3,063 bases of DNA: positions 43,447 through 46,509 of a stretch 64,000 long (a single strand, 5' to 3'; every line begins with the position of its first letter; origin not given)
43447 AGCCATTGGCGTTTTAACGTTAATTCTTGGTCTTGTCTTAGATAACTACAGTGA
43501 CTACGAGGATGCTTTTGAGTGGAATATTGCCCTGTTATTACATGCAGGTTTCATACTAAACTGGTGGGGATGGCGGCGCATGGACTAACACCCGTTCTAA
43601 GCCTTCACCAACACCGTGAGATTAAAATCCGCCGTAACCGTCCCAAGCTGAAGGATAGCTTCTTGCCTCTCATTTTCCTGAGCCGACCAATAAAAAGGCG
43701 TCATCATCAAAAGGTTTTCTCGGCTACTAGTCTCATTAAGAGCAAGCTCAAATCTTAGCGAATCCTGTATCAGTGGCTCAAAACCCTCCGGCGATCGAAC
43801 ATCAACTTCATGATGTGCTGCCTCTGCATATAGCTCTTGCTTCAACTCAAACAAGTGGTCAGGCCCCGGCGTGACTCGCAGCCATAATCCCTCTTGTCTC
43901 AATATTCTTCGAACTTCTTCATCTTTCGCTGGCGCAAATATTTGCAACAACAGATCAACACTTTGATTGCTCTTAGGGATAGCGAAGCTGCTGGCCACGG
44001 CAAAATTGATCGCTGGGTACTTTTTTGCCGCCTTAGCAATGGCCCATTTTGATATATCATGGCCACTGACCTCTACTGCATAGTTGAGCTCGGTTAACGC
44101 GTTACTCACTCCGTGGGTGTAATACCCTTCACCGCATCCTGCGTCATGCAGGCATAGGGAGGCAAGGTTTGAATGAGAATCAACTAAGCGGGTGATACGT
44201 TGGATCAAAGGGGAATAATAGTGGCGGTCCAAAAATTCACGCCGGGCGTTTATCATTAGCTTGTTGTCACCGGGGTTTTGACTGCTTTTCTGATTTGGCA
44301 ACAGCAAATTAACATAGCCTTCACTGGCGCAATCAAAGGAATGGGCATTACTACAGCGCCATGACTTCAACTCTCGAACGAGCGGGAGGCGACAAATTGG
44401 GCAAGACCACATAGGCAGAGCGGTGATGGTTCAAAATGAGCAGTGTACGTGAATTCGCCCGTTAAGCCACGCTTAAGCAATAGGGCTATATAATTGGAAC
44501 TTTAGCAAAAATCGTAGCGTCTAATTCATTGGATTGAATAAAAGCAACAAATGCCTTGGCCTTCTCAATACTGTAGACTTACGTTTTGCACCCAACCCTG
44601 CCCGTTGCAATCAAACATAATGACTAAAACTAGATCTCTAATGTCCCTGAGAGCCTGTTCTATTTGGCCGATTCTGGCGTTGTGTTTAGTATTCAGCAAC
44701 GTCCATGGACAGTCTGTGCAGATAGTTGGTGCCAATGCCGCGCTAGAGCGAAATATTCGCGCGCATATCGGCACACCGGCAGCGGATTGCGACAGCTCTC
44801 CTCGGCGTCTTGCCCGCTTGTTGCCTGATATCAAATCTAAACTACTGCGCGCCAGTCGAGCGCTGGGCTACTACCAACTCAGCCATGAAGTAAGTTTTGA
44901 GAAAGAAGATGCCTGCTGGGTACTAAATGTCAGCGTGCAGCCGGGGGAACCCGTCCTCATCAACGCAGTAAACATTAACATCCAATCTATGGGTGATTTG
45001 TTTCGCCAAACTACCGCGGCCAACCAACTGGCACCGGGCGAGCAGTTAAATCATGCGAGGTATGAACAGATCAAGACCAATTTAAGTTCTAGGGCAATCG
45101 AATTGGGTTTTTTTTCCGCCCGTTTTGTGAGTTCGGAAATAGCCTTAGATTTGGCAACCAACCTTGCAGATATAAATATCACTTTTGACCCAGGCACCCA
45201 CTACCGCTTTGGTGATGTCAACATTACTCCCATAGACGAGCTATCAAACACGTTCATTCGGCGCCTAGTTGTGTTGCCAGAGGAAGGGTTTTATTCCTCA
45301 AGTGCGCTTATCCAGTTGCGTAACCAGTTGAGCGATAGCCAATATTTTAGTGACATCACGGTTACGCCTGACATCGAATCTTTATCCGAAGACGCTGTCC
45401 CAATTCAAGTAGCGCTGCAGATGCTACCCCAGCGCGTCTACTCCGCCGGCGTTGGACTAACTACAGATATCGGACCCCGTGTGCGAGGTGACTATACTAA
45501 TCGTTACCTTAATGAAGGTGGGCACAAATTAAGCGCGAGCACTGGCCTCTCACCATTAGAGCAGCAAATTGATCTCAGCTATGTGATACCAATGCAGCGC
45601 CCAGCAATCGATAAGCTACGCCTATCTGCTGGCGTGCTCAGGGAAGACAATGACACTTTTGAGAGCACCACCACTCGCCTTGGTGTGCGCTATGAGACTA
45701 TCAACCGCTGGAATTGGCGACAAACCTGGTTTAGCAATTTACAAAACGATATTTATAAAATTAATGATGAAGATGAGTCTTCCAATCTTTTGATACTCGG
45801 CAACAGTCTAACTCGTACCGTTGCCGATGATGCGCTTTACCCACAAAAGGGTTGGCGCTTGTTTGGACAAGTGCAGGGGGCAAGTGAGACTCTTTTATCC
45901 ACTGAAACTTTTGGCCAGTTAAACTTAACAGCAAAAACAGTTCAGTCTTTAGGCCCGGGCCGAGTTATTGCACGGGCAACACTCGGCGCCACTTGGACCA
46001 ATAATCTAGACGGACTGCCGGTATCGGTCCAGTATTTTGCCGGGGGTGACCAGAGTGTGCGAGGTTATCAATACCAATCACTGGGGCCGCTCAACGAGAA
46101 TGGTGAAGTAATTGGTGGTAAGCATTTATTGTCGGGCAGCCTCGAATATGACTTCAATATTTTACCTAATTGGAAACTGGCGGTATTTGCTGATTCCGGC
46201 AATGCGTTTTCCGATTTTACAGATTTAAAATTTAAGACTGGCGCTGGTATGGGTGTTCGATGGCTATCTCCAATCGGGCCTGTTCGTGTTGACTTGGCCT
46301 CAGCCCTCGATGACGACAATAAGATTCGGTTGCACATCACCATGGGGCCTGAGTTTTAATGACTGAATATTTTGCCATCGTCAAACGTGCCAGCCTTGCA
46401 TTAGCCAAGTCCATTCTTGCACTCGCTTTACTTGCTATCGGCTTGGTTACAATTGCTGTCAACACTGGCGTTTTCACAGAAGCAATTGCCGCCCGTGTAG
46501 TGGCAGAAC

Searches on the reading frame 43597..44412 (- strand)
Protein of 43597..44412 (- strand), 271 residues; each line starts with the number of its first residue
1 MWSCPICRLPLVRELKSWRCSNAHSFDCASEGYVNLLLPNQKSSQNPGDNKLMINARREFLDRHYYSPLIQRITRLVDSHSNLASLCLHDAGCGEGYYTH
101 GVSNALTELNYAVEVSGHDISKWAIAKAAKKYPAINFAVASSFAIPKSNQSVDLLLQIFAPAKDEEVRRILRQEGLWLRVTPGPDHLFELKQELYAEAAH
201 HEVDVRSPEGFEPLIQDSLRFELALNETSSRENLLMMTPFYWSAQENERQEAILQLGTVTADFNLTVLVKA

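Call 71: search_protein_families(library=pfam, proteins=[window:43597-44412:-], max_evalue=0.000001)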
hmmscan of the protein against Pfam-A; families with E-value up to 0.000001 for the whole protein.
window:43597-44412:- (271 aa): 2 families
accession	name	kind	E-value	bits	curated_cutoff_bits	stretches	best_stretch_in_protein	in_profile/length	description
PF21302.3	Zn_ribbon_RlmA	-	1.7e-17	63.5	27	1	3-44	2-43/44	RlmA, N-terminal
PF13649.12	Methyltransf_25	-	5.9e-07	30.5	27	0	90-172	3-87/97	Methyltransferase domain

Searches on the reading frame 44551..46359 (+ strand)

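Call 71: search_protein_families(library=pfam, proteins=[window:44551-46359:+], max_evalue=0.000001)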
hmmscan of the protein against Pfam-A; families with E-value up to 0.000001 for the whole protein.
window:44551-46359:+ (602 aa): 3 families
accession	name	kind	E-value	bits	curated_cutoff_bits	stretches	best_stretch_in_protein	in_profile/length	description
PF01103.29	Omp85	-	1.1e-35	124.1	24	1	324-602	6-325/325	Omp85 superfamily domain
PF17243.7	POTRA_TamA_1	-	1.3e-14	54.5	26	1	55-131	1-74/74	POTRA domain TamA domain 1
PF07244.20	POTRA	-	2.3e-10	41.5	21.3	0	159-215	24-79/79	Surface antigen variable number repeat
